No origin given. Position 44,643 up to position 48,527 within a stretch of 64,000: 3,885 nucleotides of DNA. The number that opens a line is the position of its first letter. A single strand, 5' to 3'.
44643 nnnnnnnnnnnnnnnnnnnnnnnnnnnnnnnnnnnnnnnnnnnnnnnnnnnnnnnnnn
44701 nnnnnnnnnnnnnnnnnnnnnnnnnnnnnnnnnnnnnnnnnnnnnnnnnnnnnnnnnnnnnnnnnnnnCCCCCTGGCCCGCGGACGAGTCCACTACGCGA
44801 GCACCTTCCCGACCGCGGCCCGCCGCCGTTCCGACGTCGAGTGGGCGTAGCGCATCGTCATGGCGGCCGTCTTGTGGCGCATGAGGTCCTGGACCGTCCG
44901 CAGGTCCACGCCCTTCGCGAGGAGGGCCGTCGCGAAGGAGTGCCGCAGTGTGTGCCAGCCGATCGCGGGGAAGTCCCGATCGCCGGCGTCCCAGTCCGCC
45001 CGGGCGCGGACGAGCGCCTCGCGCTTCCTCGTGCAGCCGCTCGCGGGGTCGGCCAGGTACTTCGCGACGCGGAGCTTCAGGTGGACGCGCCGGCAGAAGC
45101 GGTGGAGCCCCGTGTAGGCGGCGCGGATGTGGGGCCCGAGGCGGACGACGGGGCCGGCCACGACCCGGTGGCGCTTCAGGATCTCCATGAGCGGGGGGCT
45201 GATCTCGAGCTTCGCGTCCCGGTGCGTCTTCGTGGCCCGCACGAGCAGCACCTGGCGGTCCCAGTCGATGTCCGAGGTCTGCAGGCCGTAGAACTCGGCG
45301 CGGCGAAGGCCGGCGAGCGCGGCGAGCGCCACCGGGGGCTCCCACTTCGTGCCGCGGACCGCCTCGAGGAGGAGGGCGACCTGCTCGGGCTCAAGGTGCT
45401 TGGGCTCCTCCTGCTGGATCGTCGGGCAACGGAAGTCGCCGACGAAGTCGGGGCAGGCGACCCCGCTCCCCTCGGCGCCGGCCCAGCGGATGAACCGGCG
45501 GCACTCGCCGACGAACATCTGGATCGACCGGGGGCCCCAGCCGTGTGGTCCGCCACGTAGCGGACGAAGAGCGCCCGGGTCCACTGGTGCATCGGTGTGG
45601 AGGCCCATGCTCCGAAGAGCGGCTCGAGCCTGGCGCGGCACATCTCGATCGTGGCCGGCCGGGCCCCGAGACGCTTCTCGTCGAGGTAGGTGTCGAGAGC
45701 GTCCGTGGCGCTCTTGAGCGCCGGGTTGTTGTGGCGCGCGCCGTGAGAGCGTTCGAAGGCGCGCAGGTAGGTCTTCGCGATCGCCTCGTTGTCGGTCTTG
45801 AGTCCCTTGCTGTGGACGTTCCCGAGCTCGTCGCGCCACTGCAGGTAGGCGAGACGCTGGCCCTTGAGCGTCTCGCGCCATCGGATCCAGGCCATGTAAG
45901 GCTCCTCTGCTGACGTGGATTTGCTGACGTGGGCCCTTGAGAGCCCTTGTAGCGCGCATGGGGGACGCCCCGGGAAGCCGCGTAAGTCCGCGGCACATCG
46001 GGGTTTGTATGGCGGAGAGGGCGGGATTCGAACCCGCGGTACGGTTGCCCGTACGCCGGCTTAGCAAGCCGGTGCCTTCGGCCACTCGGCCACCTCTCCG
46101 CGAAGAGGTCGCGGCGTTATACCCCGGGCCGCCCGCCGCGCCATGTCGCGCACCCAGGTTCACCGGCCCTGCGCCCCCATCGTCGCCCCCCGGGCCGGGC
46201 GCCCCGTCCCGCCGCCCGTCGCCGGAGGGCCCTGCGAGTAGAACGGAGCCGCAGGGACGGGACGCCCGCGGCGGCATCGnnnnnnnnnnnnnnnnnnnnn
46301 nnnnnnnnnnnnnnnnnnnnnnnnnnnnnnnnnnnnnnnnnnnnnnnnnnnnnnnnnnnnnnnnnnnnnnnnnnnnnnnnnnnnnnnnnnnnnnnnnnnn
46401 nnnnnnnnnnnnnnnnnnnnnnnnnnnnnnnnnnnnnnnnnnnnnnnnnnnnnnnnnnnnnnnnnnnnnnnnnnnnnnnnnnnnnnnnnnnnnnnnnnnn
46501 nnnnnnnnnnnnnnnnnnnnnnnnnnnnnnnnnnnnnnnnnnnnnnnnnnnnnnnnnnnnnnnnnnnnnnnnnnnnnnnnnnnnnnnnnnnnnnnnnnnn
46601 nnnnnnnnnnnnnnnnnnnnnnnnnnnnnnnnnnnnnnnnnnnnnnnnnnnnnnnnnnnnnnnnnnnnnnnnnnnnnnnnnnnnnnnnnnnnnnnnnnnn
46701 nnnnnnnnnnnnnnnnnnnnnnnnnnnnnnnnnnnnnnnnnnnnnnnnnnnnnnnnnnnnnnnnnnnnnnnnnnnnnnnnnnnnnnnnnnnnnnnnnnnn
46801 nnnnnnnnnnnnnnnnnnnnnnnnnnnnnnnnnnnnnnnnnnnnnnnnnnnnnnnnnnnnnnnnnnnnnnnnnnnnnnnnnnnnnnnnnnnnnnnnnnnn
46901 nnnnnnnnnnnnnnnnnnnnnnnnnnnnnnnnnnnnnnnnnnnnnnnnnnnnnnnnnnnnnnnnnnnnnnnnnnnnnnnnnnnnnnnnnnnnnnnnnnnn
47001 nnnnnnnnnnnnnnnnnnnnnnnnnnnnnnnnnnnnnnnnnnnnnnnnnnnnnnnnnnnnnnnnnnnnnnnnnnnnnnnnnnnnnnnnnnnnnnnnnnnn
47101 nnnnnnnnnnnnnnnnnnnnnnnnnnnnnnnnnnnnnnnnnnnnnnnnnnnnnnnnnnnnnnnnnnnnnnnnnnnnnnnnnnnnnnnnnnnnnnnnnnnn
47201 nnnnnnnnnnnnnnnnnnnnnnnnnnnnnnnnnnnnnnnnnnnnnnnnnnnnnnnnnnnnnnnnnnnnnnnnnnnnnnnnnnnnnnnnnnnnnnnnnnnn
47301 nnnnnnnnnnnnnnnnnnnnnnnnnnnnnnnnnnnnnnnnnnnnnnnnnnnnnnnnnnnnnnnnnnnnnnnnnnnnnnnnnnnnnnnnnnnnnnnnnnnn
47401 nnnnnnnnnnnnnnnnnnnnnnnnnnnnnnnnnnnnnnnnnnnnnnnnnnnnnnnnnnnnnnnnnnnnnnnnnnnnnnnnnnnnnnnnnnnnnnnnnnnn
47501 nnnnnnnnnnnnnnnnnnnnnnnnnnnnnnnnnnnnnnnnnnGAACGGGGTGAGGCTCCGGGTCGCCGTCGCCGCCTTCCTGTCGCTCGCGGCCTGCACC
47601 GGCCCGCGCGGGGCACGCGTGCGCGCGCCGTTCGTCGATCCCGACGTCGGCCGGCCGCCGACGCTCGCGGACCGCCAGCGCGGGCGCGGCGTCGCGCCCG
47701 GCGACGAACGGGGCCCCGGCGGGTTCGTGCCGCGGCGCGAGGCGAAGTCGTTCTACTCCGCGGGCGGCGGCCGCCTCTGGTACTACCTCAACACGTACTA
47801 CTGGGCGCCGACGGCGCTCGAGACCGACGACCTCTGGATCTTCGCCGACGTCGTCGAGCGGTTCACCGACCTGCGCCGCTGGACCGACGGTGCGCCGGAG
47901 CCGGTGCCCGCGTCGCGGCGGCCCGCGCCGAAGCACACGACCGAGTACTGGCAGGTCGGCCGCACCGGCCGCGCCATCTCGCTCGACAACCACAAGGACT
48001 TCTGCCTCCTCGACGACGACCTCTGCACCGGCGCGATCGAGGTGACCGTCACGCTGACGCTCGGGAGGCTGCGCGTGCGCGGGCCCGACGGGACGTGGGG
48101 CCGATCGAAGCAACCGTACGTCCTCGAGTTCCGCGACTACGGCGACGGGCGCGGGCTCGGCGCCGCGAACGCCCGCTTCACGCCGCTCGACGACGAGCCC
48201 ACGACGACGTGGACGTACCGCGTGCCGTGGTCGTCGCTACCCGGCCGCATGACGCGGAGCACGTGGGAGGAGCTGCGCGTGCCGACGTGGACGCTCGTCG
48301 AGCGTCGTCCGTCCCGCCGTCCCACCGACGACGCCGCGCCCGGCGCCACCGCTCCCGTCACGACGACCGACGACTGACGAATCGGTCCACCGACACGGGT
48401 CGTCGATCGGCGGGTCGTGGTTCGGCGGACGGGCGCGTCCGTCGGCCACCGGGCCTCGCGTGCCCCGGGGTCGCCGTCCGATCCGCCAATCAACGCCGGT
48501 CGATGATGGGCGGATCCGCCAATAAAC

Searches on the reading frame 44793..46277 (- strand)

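Call 15: search_protein_families(library=pfam, proteins=[window:44793-46277:-])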
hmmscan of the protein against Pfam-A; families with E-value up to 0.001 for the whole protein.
window:44793-46277:- (494 aa): 1 family
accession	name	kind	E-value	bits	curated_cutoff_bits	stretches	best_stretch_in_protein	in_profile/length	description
PF00589.27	Phage_integrase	-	1.3e-20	74.3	27.1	2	434-483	124-171/172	Phage integrase family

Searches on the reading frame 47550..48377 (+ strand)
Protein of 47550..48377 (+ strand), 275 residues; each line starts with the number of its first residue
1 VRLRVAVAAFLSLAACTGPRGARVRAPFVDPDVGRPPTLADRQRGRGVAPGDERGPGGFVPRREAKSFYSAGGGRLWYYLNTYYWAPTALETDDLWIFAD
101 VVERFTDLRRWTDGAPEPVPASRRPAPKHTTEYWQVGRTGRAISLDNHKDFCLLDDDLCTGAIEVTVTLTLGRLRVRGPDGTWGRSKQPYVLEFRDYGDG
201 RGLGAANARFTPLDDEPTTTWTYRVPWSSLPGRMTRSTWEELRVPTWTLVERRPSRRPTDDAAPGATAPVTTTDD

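Call 15: search_protein_families(library=pfam, proteins=[window:47550-48377:+])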
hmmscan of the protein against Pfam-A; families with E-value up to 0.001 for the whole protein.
window:47550-48377:+ (275 aa): 0 families

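Call 51: find_encoding_contigs(protein=window:47550-48377:+, flank=3000, max_places=10)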
Protein window:47550-48377:+ (275 aa): 1 contig read that carries it; 1 place shown.
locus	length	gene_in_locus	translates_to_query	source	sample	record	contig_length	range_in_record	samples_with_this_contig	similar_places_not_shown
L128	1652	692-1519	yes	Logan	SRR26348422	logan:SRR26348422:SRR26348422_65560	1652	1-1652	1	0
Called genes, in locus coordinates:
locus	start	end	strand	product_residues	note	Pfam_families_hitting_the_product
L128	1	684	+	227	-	?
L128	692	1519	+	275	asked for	-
